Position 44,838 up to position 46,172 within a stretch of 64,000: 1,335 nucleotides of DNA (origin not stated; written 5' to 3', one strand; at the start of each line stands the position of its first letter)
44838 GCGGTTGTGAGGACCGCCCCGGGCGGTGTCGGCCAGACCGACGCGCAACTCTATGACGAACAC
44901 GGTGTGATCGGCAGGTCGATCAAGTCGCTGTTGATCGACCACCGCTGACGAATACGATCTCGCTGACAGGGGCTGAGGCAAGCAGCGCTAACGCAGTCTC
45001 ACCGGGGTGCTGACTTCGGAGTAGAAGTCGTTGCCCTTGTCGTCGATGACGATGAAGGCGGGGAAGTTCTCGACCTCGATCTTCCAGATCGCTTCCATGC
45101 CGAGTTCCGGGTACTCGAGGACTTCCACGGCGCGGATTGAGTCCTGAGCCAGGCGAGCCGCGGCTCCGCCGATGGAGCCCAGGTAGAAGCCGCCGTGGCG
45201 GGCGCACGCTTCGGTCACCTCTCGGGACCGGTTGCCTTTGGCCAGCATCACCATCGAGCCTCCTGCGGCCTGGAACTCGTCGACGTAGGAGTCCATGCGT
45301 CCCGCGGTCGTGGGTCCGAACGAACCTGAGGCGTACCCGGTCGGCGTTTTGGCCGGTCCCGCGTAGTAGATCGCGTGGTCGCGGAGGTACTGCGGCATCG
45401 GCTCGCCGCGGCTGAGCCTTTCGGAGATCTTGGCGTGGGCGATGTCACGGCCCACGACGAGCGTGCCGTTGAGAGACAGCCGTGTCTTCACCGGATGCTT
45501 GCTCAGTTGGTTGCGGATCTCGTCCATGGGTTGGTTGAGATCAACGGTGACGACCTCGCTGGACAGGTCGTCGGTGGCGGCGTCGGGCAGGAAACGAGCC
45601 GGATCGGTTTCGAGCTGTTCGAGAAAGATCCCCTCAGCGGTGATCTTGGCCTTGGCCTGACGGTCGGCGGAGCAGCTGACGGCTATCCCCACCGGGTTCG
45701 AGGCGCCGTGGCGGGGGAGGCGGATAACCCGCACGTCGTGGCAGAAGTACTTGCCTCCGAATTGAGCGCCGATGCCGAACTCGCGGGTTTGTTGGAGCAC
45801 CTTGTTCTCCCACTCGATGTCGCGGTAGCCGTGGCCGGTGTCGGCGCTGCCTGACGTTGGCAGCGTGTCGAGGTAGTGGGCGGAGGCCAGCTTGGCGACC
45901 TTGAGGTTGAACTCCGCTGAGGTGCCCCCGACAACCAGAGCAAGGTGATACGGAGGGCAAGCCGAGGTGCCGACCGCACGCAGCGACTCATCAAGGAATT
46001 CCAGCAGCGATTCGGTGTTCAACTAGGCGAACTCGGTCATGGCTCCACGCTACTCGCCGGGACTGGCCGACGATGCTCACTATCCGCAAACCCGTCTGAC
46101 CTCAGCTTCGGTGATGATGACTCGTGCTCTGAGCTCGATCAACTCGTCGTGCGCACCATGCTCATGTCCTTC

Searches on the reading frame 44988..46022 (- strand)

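Call 62: search_protein_families(library=pfam, proteins=[window:44988-46022:-], max_evalue=0.00001)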
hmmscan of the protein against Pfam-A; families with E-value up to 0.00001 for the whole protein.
window:44988-46022:- (344 aa): 2 families
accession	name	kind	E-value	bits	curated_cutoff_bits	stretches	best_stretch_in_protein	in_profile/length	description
PF05683.17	Fumerase_C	-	2.8e-86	288.5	22.2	1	131-336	1-204/205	Fumarase C-terminus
PF05681.19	Fumerase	-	3.6e-30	105.7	25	1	3-125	155-269/270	Fumarate hydratase (Fumerase)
